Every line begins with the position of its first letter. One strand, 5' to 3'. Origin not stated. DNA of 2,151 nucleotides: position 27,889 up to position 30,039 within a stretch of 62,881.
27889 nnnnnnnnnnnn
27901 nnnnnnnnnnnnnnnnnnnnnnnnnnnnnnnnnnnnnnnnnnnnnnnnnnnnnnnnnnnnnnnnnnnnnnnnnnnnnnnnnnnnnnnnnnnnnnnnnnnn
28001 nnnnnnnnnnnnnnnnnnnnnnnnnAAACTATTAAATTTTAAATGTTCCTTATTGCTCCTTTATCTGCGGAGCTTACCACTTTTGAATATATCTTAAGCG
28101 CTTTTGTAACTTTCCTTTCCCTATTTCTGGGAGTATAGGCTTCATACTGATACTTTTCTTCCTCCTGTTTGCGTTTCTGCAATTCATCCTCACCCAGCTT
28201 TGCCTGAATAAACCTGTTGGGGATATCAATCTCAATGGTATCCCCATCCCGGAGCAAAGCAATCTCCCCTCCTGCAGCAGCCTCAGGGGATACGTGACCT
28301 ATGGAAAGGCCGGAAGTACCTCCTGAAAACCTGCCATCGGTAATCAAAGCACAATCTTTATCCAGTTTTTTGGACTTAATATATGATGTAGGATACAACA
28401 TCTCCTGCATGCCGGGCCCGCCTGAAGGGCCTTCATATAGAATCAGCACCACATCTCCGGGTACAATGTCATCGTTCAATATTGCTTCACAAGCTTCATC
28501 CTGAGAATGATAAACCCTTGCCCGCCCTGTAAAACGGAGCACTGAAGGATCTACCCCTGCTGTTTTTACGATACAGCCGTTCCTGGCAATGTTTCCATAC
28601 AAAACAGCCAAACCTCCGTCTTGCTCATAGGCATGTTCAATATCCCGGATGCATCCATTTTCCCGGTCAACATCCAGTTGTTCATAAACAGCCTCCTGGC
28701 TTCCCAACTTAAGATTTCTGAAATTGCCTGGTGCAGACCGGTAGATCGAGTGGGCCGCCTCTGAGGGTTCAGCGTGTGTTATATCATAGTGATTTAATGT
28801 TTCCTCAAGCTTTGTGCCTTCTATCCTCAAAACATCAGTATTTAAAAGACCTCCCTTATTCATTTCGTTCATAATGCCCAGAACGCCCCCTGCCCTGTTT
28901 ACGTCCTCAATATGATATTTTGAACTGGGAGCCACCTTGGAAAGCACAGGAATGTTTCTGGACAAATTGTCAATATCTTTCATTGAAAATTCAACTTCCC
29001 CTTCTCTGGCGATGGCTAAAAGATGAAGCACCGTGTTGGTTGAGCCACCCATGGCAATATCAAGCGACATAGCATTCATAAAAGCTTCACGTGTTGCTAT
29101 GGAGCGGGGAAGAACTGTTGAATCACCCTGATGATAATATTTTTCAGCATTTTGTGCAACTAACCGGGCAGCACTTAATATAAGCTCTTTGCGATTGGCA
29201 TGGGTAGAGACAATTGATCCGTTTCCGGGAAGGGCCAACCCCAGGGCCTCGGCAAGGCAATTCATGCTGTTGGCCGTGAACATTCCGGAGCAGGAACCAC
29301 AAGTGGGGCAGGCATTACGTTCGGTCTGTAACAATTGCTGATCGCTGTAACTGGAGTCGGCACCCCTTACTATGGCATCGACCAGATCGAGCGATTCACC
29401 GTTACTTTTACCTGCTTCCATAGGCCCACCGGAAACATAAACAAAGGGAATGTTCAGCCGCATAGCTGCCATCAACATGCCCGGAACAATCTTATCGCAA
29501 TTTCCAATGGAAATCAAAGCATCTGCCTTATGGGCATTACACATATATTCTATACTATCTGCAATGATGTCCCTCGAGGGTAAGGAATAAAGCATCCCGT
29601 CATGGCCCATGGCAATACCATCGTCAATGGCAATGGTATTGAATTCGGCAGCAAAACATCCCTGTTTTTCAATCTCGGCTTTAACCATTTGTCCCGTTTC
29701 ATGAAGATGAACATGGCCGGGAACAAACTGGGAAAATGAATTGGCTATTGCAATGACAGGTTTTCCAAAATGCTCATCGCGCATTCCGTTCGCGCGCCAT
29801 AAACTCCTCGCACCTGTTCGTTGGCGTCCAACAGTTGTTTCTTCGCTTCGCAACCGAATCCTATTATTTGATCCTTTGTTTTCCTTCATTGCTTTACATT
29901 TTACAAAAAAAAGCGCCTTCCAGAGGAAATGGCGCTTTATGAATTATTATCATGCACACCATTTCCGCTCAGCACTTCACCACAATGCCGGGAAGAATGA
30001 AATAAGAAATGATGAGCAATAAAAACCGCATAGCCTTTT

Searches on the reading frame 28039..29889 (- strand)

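Call 58: search_protein_families(library=pfam, proteins=[window:28039-29889:-], max_evalue=0.001)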
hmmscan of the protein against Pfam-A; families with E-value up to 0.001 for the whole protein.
window:28039-29889:- (616 aa): 2 families
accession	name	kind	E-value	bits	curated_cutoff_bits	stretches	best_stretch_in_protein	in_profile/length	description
PF00920.27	ILVD_EDD_N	-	1.8e-124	415.5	27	1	43-363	1-315/316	Dihydroxy-acid/6-phosphogluconate dehydratase N-terminal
PF24877.1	ILV_EDD_C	-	1.4e-72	243.6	27.7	1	413-612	2-191/191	Dihydroxy-acid/6-phosphogluconate dehydratase C-terminal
